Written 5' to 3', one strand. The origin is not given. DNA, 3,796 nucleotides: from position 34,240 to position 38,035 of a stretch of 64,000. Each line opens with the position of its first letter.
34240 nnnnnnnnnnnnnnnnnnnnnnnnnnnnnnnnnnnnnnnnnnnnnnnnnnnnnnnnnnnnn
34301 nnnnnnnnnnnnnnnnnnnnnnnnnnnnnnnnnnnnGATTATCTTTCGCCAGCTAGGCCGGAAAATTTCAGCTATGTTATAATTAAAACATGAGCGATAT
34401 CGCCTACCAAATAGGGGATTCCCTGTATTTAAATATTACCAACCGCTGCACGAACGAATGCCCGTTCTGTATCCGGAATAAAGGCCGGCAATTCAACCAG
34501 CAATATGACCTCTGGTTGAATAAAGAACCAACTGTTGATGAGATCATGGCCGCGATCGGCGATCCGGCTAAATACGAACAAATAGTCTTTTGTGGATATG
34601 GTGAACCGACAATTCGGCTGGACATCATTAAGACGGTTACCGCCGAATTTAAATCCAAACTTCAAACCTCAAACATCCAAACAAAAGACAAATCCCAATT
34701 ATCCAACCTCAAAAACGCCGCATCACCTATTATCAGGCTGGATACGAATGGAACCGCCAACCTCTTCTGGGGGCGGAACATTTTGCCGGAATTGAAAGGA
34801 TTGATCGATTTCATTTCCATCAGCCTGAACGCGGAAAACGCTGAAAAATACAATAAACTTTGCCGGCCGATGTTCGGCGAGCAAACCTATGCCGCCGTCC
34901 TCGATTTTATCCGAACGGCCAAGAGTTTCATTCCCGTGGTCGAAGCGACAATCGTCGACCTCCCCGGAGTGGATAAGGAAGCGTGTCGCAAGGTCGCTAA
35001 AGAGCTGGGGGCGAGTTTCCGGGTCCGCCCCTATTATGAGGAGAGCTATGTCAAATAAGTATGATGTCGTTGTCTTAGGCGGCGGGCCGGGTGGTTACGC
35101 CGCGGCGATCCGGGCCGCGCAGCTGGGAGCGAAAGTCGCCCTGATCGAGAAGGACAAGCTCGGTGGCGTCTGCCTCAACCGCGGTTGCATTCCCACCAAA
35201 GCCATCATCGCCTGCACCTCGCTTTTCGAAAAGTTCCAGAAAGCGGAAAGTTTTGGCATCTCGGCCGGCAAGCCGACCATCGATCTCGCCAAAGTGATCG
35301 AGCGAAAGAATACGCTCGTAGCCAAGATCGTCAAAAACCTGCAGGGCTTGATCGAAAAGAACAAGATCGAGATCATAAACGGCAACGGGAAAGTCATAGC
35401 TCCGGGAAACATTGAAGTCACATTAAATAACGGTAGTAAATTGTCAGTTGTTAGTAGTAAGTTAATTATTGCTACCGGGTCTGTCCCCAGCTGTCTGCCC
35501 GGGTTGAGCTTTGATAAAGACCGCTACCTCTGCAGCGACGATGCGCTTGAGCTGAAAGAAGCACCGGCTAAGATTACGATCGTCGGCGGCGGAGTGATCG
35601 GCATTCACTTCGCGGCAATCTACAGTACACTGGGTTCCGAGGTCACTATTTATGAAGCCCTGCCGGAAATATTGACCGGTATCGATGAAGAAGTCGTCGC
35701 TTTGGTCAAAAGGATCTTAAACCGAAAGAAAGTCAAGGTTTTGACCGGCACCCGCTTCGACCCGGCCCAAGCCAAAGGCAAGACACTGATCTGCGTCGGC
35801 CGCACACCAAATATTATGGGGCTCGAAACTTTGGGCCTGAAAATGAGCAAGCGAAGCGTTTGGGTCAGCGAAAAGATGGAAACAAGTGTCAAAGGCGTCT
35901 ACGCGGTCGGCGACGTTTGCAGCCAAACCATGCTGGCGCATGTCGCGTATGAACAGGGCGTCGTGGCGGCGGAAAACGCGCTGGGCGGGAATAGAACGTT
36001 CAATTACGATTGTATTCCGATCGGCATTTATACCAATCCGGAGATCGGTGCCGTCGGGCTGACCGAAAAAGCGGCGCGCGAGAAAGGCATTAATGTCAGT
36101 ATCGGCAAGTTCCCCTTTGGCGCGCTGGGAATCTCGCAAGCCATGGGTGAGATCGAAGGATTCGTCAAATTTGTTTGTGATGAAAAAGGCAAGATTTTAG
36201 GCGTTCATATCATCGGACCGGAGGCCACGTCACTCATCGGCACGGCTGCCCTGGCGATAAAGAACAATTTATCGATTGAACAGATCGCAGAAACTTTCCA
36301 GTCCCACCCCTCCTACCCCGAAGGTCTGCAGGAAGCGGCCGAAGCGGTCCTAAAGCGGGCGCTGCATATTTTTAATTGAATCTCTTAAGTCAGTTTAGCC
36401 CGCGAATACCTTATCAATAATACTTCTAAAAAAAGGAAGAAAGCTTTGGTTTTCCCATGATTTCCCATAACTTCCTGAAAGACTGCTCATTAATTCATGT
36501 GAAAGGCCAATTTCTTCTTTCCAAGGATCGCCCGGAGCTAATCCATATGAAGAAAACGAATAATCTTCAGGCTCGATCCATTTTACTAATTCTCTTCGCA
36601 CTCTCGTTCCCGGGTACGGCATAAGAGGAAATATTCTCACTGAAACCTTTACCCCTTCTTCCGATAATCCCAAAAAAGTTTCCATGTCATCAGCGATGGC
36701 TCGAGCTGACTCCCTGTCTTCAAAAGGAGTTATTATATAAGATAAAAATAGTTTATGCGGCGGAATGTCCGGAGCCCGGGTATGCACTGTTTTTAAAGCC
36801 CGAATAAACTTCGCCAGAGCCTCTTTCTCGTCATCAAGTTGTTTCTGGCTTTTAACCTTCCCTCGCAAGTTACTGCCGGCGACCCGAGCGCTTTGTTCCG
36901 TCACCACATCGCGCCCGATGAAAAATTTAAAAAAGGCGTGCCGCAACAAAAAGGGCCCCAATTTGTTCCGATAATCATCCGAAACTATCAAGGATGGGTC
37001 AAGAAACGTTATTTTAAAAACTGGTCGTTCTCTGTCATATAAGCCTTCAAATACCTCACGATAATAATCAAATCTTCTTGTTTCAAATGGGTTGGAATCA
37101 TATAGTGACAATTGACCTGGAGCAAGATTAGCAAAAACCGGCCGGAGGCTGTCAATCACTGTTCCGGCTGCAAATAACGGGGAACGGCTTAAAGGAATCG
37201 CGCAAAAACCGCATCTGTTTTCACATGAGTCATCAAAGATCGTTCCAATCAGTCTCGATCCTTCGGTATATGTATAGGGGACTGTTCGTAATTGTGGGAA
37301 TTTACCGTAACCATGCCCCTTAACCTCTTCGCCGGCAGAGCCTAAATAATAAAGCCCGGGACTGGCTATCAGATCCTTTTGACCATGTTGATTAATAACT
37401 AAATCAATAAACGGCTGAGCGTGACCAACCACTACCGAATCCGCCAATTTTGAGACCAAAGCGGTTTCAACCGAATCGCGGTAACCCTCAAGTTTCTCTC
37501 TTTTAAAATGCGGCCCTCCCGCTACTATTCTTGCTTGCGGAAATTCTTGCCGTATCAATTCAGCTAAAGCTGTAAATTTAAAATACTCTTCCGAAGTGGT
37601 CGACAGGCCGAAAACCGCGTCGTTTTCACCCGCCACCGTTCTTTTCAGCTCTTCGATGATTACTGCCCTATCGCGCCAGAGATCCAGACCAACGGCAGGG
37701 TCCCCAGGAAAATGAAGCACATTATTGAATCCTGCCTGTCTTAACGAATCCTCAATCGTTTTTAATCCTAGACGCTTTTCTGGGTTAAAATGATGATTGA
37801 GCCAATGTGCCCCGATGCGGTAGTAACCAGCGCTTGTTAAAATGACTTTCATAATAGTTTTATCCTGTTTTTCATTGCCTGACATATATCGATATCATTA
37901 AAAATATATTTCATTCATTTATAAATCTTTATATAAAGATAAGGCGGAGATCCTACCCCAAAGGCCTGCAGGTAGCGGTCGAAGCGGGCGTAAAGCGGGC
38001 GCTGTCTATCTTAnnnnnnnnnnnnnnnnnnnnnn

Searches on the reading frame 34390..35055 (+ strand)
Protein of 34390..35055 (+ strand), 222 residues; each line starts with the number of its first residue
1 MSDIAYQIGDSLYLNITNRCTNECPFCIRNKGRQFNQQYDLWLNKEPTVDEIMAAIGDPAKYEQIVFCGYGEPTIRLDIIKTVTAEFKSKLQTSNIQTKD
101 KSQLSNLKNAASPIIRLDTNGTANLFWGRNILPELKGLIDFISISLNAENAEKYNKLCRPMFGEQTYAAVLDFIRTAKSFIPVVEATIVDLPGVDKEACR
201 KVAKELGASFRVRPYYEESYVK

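Call 56: search_protein_families(library=pfam, proteins=[window:34390-35055:+])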
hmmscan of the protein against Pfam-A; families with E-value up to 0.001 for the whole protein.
window:34390-35055:+ (222 aa): 1 family
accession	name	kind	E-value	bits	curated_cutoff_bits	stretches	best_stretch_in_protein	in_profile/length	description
PF04055.27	Radical_SAM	-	1.5e-17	64.7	29.5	1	14-204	1-164/166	Radical SAM superfamily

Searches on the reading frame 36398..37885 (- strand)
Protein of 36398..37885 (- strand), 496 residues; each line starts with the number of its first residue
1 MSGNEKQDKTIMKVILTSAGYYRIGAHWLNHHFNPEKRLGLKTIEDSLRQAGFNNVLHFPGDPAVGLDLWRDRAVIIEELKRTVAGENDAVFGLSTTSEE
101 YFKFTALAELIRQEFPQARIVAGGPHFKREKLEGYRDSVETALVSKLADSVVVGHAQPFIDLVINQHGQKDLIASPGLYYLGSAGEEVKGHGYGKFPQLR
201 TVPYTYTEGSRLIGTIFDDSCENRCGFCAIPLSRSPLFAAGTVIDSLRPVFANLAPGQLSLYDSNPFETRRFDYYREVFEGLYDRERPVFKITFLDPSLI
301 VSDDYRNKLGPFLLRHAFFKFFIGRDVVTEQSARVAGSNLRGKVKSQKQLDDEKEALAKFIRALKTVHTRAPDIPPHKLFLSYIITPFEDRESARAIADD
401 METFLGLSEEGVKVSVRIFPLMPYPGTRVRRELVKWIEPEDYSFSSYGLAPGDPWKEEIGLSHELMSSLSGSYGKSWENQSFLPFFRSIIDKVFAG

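Call 88: search_protein_families(library=pfam, max_evalue=0.00001, proteins=[window:36398-37885:-])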
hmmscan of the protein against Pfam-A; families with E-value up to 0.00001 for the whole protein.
window:36398-37885:- (496 aa): 1 family
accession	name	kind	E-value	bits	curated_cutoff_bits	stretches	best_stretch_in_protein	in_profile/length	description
PF02310.24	B12-binding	-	4.7e-06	26.9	32.1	1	39-131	15-97/121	B12 binding domain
